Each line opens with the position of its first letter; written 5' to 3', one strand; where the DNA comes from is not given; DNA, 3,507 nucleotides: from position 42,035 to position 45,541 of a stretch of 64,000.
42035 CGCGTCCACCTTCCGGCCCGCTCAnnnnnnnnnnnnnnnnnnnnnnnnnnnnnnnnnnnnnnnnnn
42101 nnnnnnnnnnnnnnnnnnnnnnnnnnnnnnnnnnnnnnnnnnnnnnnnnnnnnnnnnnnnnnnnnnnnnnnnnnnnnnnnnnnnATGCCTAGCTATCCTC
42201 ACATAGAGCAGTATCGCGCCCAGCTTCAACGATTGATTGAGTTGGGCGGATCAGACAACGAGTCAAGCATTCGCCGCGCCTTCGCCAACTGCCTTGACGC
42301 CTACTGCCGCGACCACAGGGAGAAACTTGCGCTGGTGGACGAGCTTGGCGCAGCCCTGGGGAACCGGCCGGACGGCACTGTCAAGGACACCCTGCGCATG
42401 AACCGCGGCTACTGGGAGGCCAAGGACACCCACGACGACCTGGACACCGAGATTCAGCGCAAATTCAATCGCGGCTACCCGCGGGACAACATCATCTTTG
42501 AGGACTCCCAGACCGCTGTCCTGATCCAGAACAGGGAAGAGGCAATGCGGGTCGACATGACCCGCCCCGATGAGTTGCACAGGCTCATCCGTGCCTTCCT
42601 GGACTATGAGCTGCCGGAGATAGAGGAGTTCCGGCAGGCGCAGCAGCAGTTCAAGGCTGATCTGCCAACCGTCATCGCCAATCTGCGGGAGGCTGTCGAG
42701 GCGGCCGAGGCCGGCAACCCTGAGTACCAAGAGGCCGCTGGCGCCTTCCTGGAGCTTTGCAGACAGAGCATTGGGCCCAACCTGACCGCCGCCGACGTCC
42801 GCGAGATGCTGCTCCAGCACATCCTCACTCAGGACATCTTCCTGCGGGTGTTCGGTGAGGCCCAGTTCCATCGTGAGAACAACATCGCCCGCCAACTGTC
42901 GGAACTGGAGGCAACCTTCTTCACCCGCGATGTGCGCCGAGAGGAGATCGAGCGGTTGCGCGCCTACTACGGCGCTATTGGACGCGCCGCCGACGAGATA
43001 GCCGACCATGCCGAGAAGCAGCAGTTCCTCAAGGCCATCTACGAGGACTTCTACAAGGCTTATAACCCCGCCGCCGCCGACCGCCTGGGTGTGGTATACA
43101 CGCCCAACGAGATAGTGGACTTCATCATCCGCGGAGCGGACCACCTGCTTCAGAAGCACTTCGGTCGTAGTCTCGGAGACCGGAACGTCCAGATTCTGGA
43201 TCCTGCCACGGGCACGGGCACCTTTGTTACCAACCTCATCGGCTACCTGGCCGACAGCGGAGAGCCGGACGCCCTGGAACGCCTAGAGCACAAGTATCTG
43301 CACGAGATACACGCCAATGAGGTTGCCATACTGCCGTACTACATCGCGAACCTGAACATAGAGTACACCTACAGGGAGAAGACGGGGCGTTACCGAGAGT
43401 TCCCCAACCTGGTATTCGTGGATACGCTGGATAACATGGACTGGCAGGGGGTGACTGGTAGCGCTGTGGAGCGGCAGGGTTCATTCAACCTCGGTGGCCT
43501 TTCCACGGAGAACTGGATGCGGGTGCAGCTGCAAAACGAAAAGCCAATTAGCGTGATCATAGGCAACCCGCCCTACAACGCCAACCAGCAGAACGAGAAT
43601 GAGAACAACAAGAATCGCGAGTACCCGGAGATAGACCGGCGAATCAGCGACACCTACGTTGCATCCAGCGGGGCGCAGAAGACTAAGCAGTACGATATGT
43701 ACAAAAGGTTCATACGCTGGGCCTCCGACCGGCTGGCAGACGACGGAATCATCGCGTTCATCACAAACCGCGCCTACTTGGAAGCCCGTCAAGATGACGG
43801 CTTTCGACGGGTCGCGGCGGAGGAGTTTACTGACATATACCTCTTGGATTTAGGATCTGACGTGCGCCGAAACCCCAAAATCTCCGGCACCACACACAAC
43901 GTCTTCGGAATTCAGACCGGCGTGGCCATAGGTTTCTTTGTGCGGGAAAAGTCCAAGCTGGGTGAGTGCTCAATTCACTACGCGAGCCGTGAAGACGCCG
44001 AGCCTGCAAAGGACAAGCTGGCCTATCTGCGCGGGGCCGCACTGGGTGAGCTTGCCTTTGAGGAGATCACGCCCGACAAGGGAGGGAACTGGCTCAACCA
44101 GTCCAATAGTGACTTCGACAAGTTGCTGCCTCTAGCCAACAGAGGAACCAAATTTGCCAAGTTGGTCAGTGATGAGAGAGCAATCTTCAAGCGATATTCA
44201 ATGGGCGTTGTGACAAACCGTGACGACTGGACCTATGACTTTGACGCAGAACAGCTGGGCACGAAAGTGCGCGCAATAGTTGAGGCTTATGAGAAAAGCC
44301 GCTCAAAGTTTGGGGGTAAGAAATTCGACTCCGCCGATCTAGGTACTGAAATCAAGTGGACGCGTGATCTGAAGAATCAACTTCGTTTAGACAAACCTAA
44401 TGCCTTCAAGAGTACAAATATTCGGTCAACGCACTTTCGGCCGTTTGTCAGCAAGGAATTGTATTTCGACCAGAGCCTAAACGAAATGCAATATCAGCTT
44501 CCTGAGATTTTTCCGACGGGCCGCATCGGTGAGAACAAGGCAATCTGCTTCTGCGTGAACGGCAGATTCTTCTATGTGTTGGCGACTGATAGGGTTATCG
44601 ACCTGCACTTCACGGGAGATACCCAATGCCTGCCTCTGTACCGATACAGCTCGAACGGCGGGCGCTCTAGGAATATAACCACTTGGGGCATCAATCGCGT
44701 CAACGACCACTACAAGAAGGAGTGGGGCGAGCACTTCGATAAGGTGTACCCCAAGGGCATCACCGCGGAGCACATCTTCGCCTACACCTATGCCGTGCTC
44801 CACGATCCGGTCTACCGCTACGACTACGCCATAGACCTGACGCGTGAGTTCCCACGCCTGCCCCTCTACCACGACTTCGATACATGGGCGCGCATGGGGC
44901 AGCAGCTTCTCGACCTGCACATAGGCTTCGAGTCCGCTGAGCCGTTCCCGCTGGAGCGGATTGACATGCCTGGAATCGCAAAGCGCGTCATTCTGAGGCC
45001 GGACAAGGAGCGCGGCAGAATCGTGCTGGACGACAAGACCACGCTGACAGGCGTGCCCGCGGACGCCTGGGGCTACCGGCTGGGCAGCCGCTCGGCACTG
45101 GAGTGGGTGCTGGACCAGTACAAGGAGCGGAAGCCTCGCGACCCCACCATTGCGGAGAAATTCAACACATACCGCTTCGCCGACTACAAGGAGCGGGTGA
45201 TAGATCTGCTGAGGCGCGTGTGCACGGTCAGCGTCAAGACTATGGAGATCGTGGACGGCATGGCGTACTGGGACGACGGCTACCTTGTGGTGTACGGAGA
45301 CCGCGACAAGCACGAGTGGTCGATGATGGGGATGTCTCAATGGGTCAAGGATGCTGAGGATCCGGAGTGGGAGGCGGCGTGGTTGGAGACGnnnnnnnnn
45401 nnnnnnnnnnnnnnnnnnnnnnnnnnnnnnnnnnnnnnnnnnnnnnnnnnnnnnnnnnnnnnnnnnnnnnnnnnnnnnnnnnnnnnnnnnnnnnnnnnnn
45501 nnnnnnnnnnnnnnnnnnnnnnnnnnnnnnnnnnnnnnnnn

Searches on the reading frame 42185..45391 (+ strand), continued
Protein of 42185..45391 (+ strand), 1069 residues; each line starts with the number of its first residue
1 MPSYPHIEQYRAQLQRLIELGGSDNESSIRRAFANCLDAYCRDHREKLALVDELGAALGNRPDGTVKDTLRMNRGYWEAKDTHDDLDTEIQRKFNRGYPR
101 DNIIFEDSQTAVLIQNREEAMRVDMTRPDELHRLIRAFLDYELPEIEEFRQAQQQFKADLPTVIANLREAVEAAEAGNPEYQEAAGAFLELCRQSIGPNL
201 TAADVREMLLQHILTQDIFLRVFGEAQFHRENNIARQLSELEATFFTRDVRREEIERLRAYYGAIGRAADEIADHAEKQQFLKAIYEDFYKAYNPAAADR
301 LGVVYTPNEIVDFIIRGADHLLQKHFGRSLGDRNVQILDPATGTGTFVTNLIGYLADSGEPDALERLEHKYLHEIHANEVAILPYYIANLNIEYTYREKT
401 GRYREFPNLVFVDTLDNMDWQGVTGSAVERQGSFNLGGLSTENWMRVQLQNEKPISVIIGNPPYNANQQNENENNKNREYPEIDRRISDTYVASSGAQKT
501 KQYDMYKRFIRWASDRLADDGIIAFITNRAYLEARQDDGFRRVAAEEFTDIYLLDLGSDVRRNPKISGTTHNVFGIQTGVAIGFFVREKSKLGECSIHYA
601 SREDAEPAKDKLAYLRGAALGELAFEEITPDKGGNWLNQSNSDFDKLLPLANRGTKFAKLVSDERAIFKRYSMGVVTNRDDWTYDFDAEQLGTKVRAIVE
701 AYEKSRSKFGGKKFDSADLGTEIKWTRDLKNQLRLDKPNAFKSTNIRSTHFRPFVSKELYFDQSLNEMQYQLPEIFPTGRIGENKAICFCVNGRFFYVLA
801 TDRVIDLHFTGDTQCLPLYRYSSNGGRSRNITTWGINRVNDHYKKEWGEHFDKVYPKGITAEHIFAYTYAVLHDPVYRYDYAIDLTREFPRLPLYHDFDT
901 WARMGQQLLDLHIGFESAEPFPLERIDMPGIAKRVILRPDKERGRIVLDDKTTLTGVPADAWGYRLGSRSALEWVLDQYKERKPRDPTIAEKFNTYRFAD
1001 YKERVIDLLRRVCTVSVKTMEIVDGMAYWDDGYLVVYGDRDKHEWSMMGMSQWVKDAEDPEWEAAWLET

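Call 12: find_related_loci(query=A1, collection=genome_contigs, flank=6000)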
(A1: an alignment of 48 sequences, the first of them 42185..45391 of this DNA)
Query A1 (1069 aa) in genome_contigs; peptide patterns used: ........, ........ (x = any residue, [..] = any of these).
599 stretches matched a pattern (row limit reached: there are more); 588 encode a relative of the query (tblastn E <= 1e-3); the best 80 are kept; 80 distinct loci.
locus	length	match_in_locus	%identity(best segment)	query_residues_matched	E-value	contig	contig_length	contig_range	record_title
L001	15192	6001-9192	76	1-1069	0e+0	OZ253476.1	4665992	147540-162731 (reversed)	MAG: Dehalococcoidia bacterium isolate f6f1a14d-75c1-44c4-996a-bd844335e16e genome assembly, chromosome: 1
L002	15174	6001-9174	75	1-1068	0e+0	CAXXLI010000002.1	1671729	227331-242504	MAG: Dehalococcoidia bacterium isolate 9897fa5f-a7d9-472a-8fac-ec7462edf643 genome assembly, contig: contig_2, whole gen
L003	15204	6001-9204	74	1-1069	0e+0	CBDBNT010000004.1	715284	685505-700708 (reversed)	MAG: Dehalococcoidia bacterium isolate 566077ff-fea0-4476-9990-131f9c0e49bb genome assembly, contig: contig_4, whole gen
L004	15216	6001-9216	73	1-1068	0e+0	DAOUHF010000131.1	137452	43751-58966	MAG TPA_asm: Dehalococcoidia bacterium isolate S1_43 k129_1723156, whole genome shotgun sequence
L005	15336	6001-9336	70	1-1068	0e+0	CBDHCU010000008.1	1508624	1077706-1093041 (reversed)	MAG: Dehalococcoidia bacterium isolate 55646556-b4c4-4674-9987-911c49b4817b genome assembly, contig: contig_6, whole gen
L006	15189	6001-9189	73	1-1069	0e+0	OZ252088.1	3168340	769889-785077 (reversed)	MAG: Dehalococcoidia bacterium isolate 7426c3d5-a751-4d37-bde8-e0e91f06c8c3 genome assembly, chromosome: 1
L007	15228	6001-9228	71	1-1069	0e+0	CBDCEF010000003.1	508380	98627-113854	MAG: Dehalococcoidia bacterium isolate c259e03a-9b86-4cdb-a37a-9c02718a3515 genome assembly, contig: contig_3, whole gen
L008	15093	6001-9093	72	1-1032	0e+0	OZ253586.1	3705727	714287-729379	MAG: Dehalococcoidia bacterium isolate d3159264-bc79-429f-a3e1-480caf473a69 genome assembly, chromosome: 1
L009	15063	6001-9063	73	1-1024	0e+0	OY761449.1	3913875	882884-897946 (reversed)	MAG: Dehalococcoidia bacterium isolate 8faaec51-6d46-4fc3-9050-60b85d5760d4 genome assembly, chromosome: 1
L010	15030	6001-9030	74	1-1026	0e+0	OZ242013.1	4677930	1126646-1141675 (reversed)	MAG: Dehalococcoidia bacterium isolate 46172bb6-85ce-4bfa-83e6-a227f3f22208 genome assembly, chromosome: 1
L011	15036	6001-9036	73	1-1026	0e+0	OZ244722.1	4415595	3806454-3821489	MAG: Dehalococcoidia bacterium isolate b077b08e-e145-448e-a96a-cce4e44968b6 genome assembly, chromosome: 1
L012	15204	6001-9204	69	1-1069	0e+0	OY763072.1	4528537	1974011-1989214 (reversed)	MAG: Dehalococcoidia bacterium isolate 40e540cc-5106-4b3b-ab2b-631d7f64572a genome assembly, chromosome: 1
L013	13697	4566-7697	71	1-1044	0e+0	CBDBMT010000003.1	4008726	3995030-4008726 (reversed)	MAG: Dehalococcoidia bacterium isolate 1551c8a5-dc05-4db4-a2c2-06e96cfb4e9a genome assembly, contig: contig_3, whole gen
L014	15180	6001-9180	69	1-1069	0e+0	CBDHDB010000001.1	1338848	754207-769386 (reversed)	MAG: Dehalococcoidia bacterium isolate 822cf7f2-f088-4de1-b96c-ebc5a35fe4d4 genome assembly, contig: contig_1, whole gen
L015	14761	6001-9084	83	1-1027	0e+0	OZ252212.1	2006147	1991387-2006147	MAG: Dehalococcoidia bacterium isolate 2c0ee643-f4a4-4bf7-88cd-b43e800f7193 genome assembly, chromosome: 1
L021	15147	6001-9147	68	1-1069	0e+0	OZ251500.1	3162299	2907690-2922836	MAG: Dehalococcoidia bacterium isolate 04e6ab6d-c5ba-4423-8fa6-d9e5227a47fe genome assembly, chromosome: 1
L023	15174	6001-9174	69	1-1069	0e+0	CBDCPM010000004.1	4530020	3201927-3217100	MAG: Dehalococcoidia bacterium isolate e106aa75-8e7b-471b-8364-be862cd00600 genome assembly, contig: contig_4, whole gen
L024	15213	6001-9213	67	1-1069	0e+0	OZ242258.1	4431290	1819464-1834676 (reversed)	MAG: Dehalococcoidia bacterium isolate ebb30a51-fd80-4f91-a9df-d4bc6488b8f2 genome assembly, chromosome: 1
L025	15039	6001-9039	70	1-1026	0e+0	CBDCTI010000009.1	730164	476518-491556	MAG: Dehalococcoidia bacterium isolate c2d35a5a-78d8-4247-ab51-d98fe5eb2261 genome assembly, contig: contig_9, whole gen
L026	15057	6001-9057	70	1-1027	0e+0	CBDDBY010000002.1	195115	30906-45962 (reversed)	MAG: Dehalococcoidia bacterium isolate 6451269b-cfe0-478f-bad6-08f7be57dee7 genome assembly, contig: contig_2, whole gen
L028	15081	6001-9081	69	1-1027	0e+0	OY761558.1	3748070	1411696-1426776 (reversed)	MAG: Dehalococcoidia bacterium isolate 6ae818db-717c-4d07-8374-be93c3d6d717 genome assembly, chromosome: 1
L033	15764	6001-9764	69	1-1069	0e+0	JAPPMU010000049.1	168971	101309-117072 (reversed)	MAG: Chloroflexota bacterium isolate RHO3_bin_54 NODE_180_length_168971_cov_20.060125, whole genome shotgun sequence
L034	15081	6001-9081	67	1-1027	0e+0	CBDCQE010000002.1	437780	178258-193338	MAG: Dehalococcoidia bacterium isolate 93e12e9e-77eb-4f93-925f-bdd4af2af2f3 genome assembly, contig: contig_2, whole gen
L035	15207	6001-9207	66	1-1069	0e+0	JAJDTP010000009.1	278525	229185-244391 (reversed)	MAG: Dehalococcoidia bacterium isolate jk18x1bzbins.29 k141_1075077, whole genome shotgun sequence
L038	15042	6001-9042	69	1-1026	0e+0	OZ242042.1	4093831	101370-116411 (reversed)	MAG: Dehalococcoidia bacterium isolate f9cecd87-683c-406e-b8e3-528e430a091d genome assembly, chromosome: 1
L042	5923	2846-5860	70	1-1026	0e+0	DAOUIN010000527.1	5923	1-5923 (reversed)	MAG TPA_asm: Dehalococcoidia bacterium isolate S25_171 k133_104178, whole genome shotgun sequence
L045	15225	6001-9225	70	1-1069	0e+0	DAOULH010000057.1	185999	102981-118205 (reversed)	MAG TPA_asm: Dehalococcoidia bacterium isolate S8_392 246958, whole genome shotgun sequence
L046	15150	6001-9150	66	1-1069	0e+0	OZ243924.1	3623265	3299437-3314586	MAG: Dehalococcoidia bacterium isolate 8ae34c4e-956f-4af6-a887-bf289f41e209 genome assembly, chromosome: 1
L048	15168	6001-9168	65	1-1069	0e+0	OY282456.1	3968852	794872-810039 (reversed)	MAG: uncultured Dehalococcoidia bacterium genome assembly, chromosome: 1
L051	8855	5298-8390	69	1-1026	0e+0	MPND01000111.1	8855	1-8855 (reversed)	MAG: SAR202 cluster bacterium bin90 NODE_6814_length_8855_cov_11.9704_ID_13627, whole genome shotgun sequence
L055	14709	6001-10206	66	1-1024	0e+0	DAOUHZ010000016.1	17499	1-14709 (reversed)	MAG TPA_asm: Dehalococcoidia bacterium isolate S20_122 k89_513385, whole genome shotgun sequence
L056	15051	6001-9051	65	1-1026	0e+0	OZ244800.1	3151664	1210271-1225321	MAG: Dehalococcoidia bacterium isolate 42545cc6-7e07-44bf-9ae7-6d6b501a8e34 genome assembly, chromosome: 1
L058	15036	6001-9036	66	1-1027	0e+0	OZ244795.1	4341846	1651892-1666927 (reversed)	MAG: Dehalococcoidia bacterium isolate 888037fe-99b5-4f1c-be9c-829ee1fba83a genome assembly, chromosome: 1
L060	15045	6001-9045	66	1-1027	0e+0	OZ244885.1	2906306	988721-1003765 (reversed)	MAG: Dehalococcoidia bacterium isolate fdb43404-dfe2-4bc2-b563-a099daddbcab genome assembly, chromosome: 1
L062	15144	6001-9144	66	1-1027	0e+0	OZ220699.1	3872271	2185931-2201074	MAG: Dehalococcoidia bacterium isolate f58489c1-47d8-4967-8439-08667ebef3fd genome assembly, chromosome: 1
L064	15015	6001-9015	67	1-1027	0e+0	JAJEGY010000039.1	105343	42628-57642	MAG: Dehalococcoidia bacterium isolate p16x57bins.56 k141_664374, whole genome shotgun sequence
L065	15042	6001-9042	64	1-1027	0e+0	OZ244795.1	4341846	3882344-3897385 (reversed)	MAG: Dehalococcoidia bacterium isolate 888037fe-99b5-4f1c-be9c-829ee1fba83a genome assembly, chromosome: 1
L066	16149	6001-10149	64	1-1069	0e+0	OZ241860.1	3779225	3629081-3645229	MAG: Dehalococcoidia bacterium isolate 622caf9c-9a0b-40dd-93ad-3e8d7e620a5e genome assembly, chromosome: 1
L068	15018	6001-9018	66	1-1026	0e+0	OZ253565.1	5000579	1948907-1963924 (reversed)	MAG: Dehalococcoidia bacterium isolate c57aa991-6108-42ac-a26f-d51f4aa099f5 genome assembly, chromosome: 1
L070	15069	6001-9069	65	1-1024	0e+0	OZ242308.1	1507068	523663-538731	MAG: Dehalococcoidia bacterium isolate 566077ff-fea0-4476-9990-131f9c0e49bb genome assembly, chromosome: 1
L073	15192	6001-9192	63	1-1069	0e+0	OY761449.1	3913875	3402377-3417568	MAG: Dehalococcoidia bacterium isolate 8faaec51-6d46-4fc3-9050-60b85d5760d4 genome assembly, chromosome: 1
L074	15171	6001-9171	63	1-1069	0e+0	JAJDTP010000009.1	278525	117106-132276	MAG: Dehalococcoidia bacterium isolate jk18x1bzbins.29 k141_1075077, whole genome shotgun sequence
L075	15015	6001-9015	64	1-1027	0e+0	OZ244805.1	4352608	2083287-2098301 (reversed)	MAG: Dehalococcoidia bacterium isolate 65858962-d3d5-450c-8d97-e4733050bb2d genome assembly, chromosome: 1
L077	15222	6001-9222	66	1-1069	0e+0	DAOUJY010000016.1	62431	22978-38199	MAG TPA_asm: Dehalococcoidia bacterium isolate S34_283 k113_1018194, whole genome shotgun sequence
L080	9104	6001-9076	64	50-1069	0e+0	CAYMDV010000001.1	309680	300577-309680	MAG TPA_asm: uncultured Anaerolineaceae bacterium isolate SRP109090_co1_242 genome assembly, contig: NODE_6_length_30968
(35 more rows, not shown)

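Call 57: find_encoding_contigs(protein=P0001, flank=3000, max_places=2)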
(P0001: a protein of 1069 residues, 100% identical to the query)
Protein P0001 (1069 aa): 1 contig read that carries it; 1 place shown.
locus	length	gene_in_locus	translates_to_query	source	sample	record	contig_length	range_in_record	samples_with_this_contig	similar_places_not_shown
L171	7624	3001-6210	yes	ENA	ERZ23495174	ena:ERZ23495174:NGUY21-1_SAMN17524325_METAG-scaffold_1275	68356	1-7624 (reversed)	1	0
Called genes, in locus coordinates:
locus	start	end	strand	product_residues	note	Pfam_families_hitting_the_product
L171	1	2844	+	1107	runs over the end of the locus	PF25596:CPSase_L_D1, PF02786:CPSase_L_D2, PF02787:CPSase_L_D3, PF25596:CPSase_L_D1, PF01071:GARS_A (weak), PF02786:CPSase_L_D2, PF07478:Dala_Dala_lig_C (weak), PF02142:MGS, +3 more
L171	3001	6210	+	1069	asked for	PF22240:ISP_coupler, PF02384:N6_Mtase, PF07669:Eco57I, PF18135:Type_ISP_C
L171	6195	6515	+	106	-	PF02452:PemK_toxin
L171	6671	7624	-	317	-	?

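Call 66: predict_structure(alignment_id=A1)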
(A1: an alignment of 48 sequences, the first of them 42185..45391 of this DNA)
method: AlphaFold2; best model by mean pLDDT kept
length: 1069 residues; sequences in the alignment: 48
mean_pLDDT: 59.8   pTM: 0.34
mean pLDDT of the five models: 59.8, 58.0, 57.3, 52.9, 50.4
residues with pLDDT >= 90: 33; 70-90: 307; 50-70: 377; < 50: 352
segments of 3 or more residues with pLDDT < 50: 1-3, 21-23, 44-60, 64-86, 144-149, 195-197, 218-233, 250-252, 263-283, 294-308, 380-384, 412-445, 462-479, 497-501, 533-535, 558-579, 604-608, 632-681, 750-755, 767-784, 791-796, 803-815, 824-827, 883-888, 983-996, 1041-1046, 1050-1053, 1055-1058
pLDDT, mean of each block of 10 residues (from residue 1): 56 66 52 62 45 42 41 25 42 58 62 70 71 66 51 60 67 74 78 56 70 56 35 55 60 50 47 40 52 47 40 67 74 71 62 82 85 70 51 75 73 34 32 36 48 56 39 38 59 51 56 61 64 52 69 58 34 37 72 68 52 57 57 46 29 28 31 33 63 81 86 79 71 83 69 47 56 43 52 48 46 49 51 77 86 87 87 75 47 79 90 85 89 83 89 91 80 80 46 52 86 92 72 52 48 48 54
secondary structure, 60 per line:
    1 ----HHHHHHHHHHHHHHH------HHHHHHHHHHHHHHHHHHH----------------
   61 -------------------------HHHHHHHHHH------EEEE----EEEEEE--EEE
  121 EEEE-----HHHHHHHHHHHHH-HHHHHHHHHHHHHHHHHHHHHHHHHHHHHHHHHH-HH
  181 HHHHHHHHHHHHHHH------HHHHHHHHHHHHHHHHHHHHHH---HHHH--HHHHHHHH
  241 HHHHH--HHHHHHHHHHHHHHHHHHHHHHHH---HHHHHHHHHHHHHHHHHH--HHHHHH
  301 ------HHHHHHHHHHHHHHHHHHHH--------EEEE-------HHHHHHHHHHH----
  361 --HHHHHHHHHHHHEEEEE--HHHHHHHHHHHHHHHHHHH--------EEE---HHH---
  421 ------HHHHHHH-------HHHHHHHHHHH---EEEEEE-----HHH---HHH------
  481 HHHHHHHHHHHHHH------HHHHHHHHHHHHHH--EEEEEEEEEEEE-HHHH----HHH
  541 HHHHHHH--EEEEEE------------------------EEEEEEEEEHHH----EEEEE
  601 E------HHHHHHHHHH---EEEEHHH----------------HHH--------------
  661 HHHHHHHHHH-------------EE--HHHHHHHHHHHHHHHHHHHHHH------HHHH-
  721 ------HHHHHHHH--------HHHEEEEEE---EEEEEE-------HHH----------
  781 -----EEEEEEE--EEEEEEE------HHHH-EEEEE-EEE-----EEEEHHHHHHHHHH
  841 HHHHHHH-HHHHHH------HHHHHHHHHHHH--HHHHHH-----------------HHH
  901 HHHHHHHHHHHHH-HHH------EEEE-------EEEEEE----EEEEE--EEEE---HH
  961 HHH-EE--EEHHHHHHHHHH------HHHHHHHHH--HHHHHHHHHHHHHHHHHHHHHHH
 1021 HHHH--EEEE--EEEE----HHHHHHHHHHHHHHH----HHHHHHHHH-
elements in order (helices of 4 or more, strands of 3 or more residues): H5-19 H26-44 H86-95 E102-105 E110-115 E118-124 H130-142 H144-177 H179-195 H202-223 H227-230 H233-245 H248-271 H275-292 H295-300 H307-326 E335-338 H346-356 H363-374 E375-379 H382-400 E409-411 H427-433 H441-451 E455-460 H481-494 H501-514 E517-528 H530-533 H538-547 E550-555 E580-588 E596-601 H608-617 E621-624 H661-670 H688-709 H716-719 H727-734 E746-751 E755-760 E786-792 E795-801 H808-811 E813-817 E819-821 E827-830 H831-847 H849-854 H861-872 H875-880 H898-913 E924-927 E935-940 E945-949 E952-955 H959-963 H971-980 H987-995 H998-1024 E1027-1030 E1033-1036 H1041-1055 H1060-1068

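Call 73: find_encoding_contigs(protein=P0003, flank=2500, max_places=3)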
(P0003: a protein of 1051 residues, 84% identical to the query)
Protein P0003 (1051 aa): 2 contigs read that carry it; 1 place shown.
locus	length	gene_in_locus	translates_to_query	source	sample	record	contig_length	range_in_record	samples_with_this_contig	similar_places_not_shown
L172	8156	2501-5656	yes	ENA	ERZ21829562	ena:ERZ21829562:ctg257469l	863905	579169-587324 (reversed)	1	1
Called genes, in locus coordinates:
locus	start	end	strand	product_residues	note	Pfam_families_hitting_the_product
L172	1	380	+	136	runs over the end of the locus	PF01467:CTP_transf_like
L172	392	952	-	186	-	PF00149:Metallophos, PF12850:Metallophos_2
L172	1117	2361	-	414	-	PF02771:Acyl-CoA_dh_N, PF02770:Acyl-CoA_dh_M, PF00441:Acyl-CoA_dh_1 (faint)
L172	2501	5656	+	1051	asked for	PF22240:ISP_coupler, PF02384:N6_Mtase, PF07669:Eco57I, PF18135:Type_ISP_C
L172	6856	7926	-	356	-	PF02463:SMC_N (faint), PF00005:ABC_tran, PF13304:AAA_21 (weak), PF08402:TOBE_2 (weak), PF03459:TOBE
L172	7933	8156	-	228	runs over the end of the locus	PF00528:BPD_transp_1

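Call 74: find_encoding_contigs(protein=P0009, flank=2500, max_places=3)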
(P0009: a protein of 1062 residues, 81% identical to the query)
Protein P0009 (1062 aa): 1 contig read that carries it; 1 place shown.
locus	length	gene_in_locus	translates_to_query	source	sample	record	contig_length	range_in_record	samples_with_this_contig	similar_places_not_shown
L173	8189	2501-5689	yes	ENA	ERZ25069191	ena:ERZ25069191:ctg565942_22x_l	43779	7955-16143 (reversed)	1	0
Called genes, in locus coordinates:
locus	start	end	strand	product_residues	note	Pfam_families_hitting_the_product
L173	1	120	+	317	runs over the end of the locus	PF00248:Aldo_ket_red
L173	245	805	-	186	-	PF00149:Metallophos, PF12850:Metallophos_2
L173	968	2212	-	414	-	PF02771:Acyl-CoA_dh_N, PF02770:Acyl-CoA_dh_M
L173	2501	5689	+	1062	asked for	PF22240:ISP_coupler, PF02384:N6_Mtase, PF07669:Eco57I, PF18135:Type_ISP_C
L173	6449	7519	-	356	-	PF02463:SMC_N (faint), PF00005:ABC_tran, PF13304:AAA_21 (weak), PF08402:TOBE_2 (weak), PF03459:TOBE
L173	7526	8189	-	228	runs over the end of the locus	PF00528:BPD_transp_1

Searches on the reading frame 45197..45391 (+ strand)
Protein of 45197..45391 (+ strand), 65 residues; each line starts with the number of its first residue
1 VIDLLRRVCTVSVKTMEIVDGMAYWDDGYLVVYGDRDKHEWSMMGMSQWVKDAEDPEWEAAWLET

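Call 7: search_protein_families(library=pfam, proteins=[window:45197-45391:+], max_evalue=10)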
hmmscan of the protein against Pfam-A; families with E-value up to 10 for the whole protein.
seq(65 aa): 0 families
